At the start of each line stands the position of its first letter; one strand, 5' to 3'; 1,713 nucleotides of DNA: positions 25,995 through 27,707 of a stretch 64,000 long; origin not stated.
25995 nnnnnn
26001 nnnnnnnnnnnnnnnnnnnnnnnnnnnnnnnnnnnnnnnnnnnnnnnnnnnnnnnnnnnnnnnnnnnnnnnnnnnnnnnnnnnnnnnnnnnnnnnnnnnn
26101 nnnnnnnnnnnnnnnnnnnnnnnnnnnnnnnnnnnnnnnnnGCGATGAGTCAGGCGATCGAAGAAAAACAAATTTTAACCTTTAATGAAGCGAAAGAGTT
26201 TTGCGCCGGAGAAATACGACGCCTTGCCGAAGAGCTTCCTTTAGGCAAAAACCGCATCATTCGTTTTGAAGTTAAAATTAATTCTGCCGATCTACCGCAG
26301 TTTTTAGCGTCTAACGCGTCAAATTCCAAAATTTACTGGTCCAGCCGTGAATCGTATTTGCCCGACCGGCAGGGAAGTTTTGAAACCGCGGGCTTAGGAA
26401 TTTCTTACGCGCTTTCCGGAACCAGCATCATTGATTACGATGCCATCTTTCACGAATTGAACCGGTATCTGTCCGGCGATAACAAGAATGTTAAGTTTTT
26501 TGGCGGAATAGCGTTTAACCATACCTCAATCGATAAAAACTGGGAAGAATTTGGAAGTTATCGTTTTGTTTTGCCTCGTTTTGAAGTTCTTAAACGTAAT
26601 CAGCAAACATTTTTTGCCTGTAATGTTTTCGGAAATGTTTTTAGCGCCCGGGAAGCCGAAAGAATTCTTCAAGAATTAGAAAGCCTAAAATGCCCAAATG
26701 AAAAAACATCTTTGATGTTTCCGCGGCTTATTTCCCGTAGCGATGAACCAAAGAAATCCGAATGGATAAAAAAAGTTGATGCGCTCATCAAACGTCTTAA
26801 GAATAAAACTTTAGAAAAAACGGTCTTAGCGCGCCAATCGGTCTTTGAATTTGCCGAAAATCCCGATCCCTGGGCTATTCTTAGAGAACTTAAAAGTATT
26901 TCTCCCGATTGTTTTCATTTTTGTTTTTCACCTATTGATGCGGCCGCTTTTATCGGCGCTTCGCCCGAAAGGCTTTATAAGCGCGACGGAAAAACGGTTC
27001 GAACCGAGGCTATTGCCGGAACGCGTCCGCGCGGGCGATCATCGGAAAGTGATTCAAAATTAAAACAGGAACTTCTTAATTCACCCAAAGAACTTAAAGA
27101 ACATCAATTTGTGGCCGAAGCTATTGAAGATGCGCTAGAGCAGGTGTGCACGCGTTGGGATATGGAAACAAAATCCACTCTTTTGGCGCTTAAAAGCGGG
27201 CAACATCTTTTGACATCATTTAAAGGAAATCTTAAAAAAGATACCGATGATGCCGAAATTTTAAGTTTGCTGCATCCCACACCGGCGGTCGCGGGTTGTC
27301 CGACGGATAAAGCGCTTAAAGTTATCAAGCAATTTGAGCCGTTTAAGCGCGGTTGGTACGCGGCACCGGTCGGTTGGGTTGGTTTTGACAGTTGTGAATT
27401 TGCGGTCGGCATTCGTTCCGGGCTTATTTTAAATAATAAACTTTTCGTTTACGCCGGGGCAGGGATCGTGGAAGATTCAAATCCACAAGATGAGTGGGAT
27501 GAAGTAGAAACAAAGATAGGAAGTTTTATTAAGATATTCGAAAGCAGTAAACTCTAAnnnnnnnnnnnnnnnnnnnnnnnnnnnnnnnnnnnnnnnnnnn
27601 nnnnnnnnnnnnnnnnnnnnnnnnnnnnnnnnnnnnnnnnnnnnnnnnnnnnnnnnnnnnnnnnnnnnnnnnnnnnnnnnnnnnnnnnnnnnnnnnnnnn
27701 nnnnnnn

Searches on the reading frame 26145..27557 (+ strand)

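Call 14: search_protein_families(library=ncbifam, proteins=[window:26145-27557:+])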
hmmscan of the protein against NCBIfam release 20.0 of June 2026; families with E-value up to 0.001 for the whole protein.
window:26145-27557:+ (470 aa): 26 families (the best 25 are shown)
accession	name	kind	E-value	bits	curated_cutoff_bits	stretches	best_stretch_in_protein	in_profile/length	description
TIGR00543.1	isochor_syn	subfamily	4e-106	355.2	224.75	1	117-464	2-348/349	isochorismate synthase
NF005459.0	PRK07054.1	equivalog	1.5e-76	258.4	475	1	110-460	100-451/476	isochorismate synthase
NF011588.0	PRK15012.1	equivalog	1.8e-55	188.6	488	1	140-459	106-422/431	isochorismate synthase MenF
NF005380.0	PRK06923.1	equivalog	2.3e-55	188.5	486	1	200-464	117-388/399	isochorismate synthase DhbC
TIGR01820.1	TrpE-arch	equivalog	1.6e-50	172.7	512.05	1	138-463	127-446/449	anthranilate synthase component I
TIGR00564.1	trpE_most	equivalog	1.9e-45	155.8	517.7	1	171-463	159-452/455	anthranilate synthase component I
NF010089.0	PRK13574.1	equivalog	1.8e-44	152.4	527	1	198-459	151-412/421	anthranilate synthase component I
TIGR01824.1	PabB-clade2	equivalog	4.9e-42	144.5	408.55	1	226-459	118-353/355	aminodeoxychorismate synthase, component I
NF006563.0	PRK09070.1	equivalog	4.5e-40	137.6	514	1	168-466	149-445/447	aminodeoxychorismate synthase component I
NF011591.0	PRK15016.1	equivalog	2.2e-38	132.3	624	1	194-465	116-388/391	isochorismate synthase EntC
NF004610.0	PRK05940.1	equivalog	4.3e-36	124.7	568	1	172-462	161-456/467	anthranilate synthase component I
NF010086.0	PRK13571.1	equivalog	3.4e-35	121.5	693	1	183-462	208-494/510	anthranilate synthase component I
NF010087.0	PRK13572.1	equivalog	2.2e-32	112.3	580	1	108-466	80-432/435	anthranilate synthase component I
TIGR00553.1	pabB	equivalog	3e-31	108.8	328.4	1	202-457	70-325/329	aminodeoxychorismate synthase component I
TIGR03494.1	salicyl_syn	equivalog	5.1e-31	107.9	325.15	1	115-461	76-419/425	salicylate synthase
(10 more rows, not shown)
